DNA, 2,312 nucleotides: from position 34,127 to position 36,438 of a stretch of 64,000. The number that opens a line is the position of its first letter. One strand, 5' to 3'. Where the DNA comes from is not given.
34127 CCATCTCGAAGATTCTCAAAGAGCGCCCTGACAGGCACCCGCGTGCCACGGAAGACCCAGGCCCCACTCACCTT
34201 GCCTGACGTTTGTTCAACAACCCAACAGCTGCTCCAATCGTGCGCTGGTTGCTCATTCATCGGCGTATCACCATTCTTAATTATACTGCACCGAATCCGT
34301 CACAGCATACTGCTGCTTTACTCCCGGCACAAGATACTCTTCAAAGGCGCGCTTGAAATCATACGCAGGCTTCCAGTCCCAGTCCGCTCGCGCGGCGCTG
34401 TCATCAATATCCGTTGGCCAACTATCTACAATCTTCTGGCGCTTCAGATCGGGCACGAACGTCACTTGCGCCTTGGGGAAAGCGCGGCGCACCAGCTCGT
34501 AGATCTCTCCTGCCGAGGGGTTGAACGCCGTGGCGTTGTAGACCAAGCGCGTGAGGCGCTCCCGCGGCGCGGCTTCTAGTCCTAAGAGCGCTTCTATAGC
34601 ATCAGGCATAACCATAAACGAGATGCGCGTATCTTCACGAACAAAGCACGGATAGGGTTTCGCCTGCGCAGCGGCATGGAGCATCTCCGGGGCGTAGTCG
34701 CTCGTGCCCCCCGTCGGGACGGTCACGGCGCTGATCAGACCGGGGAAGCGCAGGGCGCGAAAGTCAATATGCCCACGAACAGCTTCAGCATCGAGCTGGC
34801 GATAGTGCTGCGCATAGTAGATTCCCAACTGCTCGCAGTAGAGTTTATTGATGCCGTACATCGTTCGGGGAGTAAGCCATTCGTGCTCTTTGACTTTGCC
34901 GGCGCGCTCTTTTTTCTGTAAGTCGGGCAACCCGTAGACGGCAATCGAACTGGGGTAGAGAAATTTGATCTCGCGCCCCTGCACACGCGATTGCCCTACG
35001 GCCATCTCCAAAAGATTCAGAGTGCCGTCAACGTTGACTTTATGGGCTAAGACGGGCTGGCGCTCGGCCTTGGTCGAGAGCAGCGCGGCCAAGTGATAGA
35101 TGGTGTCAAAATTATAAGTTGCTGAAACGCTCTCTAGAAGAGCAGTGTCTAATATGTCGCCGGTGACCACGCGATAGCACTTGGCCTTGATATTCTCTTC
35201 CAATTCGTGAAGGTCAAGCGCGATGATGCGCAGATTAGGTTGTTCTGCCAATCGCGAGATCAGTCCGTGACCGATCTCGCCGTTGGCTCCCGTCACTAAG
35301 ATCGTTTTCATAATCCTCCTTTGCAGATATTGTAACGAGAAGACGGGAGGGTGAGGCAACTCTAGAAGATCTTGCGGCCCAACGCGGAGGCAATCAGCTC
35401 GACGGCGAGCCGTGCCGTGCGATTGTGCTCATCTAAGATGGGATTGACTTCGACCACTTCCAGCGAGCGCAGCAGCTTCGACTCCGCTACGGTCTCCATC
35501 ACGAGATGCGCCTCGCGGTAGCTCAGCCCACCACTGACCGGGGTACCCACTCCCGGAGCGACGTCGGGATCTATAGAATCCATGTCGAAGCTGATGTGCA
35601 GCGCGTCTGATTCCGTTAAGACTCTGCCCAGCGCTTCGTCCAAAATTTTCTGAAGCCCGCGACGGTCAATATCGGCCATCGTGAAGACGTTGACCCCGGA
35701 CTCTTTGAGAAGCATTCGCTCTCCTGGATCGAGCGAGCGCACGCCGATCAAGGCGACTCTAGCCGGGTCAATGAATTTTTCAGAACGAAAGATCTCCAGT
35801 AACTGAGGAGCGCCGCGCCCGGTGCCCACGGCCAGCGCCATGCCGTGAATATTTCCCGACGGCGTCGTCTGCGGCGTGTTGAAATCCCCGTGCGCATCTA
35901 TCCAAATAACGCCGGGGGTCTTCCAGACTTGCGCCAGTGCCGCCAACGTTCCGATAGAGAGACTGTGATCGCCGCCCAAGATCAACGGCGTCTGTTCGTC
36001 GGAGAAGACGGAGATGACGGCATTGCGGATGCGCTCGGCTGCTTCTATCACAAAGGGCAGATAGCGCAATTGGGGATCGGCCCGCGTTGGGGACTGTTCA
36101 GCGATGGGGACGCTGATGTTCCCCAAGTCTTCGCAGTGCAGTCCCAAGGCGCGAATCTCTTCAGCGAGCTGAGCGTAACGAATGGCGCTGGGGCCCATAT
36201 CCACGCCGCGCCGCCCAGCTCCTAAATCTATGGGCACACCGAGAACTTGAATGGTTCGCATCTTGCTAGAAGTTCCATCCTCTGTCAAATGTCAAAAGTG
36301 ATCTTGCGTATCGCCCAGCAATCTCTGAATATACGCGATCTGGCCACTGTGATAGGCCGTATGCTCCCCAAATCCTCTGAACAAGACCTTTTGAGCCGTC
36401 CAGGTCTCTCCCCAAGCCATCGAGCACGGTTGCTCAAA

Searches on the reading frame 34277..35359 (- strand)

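Call 3: search_protein_families(library=pfam, proteins=[window:34277-35359:-], max_evalue=0.01)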
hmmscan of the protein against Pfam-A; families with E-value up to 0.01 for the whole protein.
window:34277-35359:- (360 aa): 6 families
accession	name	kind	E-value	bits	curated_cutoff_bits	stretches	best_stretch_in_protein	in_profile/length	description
PF01370.27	Epimerase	-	1.1e-25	90.8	20.9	1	20-270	1-233/240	NAD dependent epimerase/dehydratase family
PF16363.11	GDP_Man_Dehyd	-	3.8e-22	79.6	27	1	21-187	1-172/332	GDP-mannose 4,6 dehydratase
PF01073.25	3Beta_HSD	-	1.5e-11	44.3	22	1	21-178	1-156/280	3-beta hydroxysteroid dehydrogenase/isomerase family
PF02719.21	Polysacc_synt_2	-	4.3e-11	43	20.2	1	20-121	1-116/293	Polysaccharide biosynthesis protein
PF04321.23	RmlD_sub_bind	-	4.7e-11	42.7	27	1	19-177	2-134/287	RmlD substrate binding domain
PF07993.18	NAD_binding_4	-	2.9e-06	27.1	20.1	1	42-155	39-154/258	Male sterility protein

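Call 49: search_protein_families(library=ncbifam, proteins=[window:34277-35311:-], max_evalue=0.01)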
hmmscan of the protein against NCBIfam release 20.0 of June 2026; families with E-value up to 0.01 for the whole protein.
window:34277-35311:- (344 aa): 30 families (the best 25 are shown)
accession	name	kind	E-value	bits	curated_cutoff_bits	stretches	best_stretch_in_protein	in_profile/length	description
NF043036.1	ErythonDh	equivalog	7.5e-33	114.1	325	1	3-309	2-300/321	D-erythronate dehydrogenase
TIGR02197.1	heptose_epim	equivalog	2.7e-16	59.7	274.6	1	4-163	1-149/316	ADP-glyceromanno-heptose 6-epimerase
TIGR01179.1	galE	equivalog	4.3e-14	52.1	262.3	1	4-162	2-155/332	UDP-glucose 4-epimerase GalE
TIGR01181.1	dTDP_gluc_dehyt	equivalog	1.4e-12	47.3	365.1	1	4-180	2-178/321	dTDP-glucose 4,6-dehydratase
NF041293.1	G6PDh_Azf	equivalog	4.3e-12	46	400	1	2-175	3-174/252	NAD-dependent glucose-6-phosphate dehydrogenase Azf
TIGR03466.1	HpnA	hypoth_equivalog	4.3e-09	35.7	367.65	1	3-133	2-125/327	hopanoid-associated sugar epimerase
NF007956.0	PRK10675.1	subfamily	9.5e-09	34.8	394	1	4-162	3-159/338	UDP-glucose 4-epimerase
TIGR03589.1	PseB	equivalog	2.1e-08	33.5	407.75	1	2-106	5-114/324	UDP-N-acetylglucosamine 4,6-dehydratase (inverting)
TIGR04180.1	EDH_00030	hypoth_equivalog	1.5e-07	30.8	475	1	4-128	1-127/297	NAD-dependent 4,6-dehydratase LegB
NF005539.0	PRK07201.1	equivalog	2.3e-07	30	549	1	4-127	3-129/657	SDR family oxidoreductase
TIGR02622.1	CDP_4_6_dhtase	equivalog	5.5e-07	29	278.45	1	31-105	44-116/352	CDP-glucose 4,6-dehydratase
TIGR04130.1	FnlA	equivalog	4.2e-06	25.9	730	1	2-107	5-114/337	UDP-N-acetylglucosamine 4,6-dehydratase/5-epimerase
TIGR01472.1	gmd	equivalog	4.4e-06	26.1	415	1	13-171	26-174/342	GDP-mannose 4,6-dehydratase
TIGR01746.1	Thioester-redct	subfamily_domain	5.6e-06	25.8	213.35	0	3-32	1-31/371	thioester reductase domain-containing protein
NF008872.0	PRK11908.1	equivalog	7.4e-06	25.2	294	1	1-162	1-159/349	bifunctional UDP-4-keto-pentose/UDP-xylose synthase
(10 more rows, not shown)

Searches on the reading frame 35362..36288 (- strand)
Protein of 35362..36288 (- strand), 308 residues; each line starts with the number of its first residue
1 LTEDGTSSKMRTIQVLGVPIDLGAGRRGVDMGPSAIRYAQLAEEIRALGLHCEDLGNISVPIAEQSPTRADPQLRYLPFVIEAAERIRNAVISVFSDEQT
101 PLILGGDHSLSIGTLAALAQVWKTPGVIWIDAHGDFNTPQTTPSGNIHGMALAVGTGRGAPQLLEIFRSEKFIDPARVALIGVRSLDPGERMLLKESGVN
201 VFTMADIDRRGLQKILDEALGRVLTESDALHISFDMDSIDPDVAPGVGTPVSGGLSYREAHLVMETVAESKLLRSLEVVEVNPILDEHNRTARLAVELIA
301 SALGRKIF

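Call 3: search_protein_families(library=pfam, proteins=[window:35362-36288:-], max_evalue=0.01)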
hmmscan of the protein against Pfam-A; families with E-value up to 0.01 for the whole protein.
window:35362-36288:- (308 aa): 1 family
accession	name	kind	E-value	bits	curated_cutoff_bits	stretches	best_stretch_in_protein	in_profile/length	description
PF00491.26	Arginase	-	3.7e-78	263.3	22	1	12-303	2-279/280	Arginase family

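Call 49: search_protein_families(library=ncbifam, proteins=[window:35362-36261:-], max_evalue=0.01)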
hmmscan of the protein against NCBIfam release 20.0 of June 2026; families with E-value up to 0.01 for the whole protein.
window:35362-36261:- (299 aa): 5 families
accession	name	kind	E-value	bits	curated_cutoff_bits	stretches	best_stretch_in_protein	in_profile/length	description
TIGR01229.1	rocF_arginase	equivalog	2.4e-93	312.7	227.6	1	6-297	2-298/300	arginase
TIGR01227.1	hutG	equivalog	3e-34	118.6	229.15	1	7-294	40-306/307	formimidoylglutamase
NF002564.0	PRK02190.1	subfamily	1.5e-30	106.5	302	1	4-294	35-298/307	agmatinase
TIGR01230.1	agmatinase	equivalog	9.9e-28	97.5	174.3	2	161-294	147-273/275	agmatinase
NF010347.0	PRK13775.1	equivalog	5.6e-13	48.9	381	1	185-290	216-320/331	formimidoylglutamase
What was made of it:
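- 35362..36261 (-): Arginase (RocF type), the last gene of the inserted block. TIGR01229, 312.7 bits against a cut-off of 227.6 (call 49).
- Checked: The eighth co-inserted gene is an arginase at 35362-36261 (TIGR01229, 312.7 bits against a cut-off of 227.6; call 49).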

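Call 72: search_protein_families(library=padloc, proteins=[window:35362-36261:-], max_evalue=0.001)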
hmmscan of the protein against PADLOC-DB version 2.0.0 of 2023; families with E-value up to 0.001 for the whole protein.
window:35362-36261:- (299 aa): 0 families
